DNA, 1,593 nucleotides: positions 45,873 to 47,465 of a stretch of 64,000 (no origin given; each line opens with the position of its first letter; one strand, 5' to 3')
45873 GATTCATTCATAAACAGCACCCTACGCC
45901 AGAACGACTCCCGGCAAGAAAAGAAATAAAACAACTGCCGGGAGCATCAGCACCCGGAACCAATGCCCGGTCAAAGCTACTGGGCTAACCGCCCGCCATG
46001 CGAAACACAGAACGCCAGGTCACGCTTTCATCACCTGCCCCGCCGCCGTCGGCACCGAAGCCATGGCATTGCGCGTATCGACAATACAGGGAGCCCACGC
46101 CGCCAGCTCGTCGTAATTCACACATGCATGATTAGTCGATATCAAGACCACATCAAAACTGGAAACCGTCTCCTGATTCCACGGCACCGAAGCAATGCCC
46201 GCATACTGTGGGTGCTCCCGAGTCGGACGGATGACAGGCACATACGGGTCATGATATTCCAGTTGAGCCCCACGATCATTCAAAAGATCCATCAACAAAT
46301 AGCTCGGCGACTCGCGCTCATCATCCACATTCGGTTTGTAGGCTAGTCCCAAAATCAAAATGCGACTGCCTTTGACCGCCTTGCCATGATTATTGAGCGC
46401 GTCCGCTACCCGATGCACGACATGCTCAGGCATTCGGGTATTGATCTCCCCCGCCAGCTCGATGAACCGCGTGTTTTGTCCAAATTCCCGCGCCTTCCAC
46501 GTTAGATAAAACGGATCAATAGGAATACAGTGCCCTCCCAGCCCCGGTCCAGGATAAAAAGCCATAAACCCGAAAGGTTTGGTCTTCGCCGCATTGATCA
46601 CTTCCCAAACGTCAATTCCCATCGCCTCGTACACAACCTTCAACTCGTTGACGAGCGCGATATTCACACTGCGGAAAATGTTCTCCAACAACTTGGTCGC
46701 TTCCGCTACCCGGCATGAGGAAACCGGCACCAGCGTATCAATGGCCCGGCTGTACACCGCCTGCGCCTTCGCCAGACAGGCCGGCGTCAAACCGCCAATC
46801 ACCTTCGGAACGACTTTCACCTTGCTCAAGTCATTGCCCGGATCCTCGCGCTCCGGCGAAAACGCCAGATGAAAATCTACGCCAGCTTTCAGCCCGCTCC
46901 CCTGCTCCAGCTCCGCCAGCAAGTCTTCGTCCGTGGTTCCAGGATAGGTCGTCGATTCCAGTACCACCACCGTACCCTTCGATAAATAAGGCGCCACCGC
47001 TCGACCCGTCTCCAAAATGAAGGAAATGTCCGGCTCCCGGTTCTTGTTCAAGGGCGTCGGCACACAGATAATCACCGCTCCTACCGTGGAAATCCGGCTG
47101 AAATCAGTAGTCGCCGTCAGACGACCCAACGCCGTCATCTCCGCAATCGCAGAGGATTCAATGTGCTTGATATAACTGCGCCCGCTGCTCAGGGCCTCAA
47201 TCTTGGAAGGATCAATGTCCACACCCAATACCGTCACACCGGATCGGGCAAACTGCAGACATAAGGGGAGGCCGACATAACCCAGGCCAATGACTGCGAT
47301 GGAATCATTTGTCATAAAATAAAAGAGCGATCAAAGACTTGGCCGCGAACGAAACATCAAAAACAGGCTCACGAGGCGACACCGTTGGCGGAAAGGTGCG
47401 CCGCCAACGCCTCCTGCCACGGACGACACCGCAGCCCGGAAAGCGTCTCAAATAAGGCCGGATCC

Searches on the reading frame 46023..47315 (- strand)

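Call 75: search_protein_families(library=pfam, proteins=[window:46023-47315:-], max_evalue=0.00001)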
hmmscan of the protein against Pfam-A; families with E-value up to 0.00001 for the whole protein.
window:46023-47315:- (431 aa): 4 families
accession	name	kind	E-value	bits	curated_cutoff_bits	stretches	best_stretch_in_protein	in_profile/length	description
PF03721.20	UDPG_MGDP_dh_N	-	9e-44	149.7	27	1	5-182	2-181/187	UDP-glucose/GDP-mannose dehydrogenase family, NAD binding domain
PF00984.24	UDPG_MGDP_dh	-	1.4e-31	108.9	25.4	1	203-293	2-93/94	UDP-glucose/GDP-mannose dehydrogenase family, central domain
PF03720.21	UDPG_MGDP_dh_C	-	1.1e-19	71.2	30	1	320-418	1-101/103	UDP-glucose/GDP-mannose dehydrogenase family, UDP binding domain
PF03446.21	NAD_binding_2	-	6.1e-08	33.3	21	1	5-130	1-102/161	NAD binding domain of 6-phosphogluconate dehydrogenase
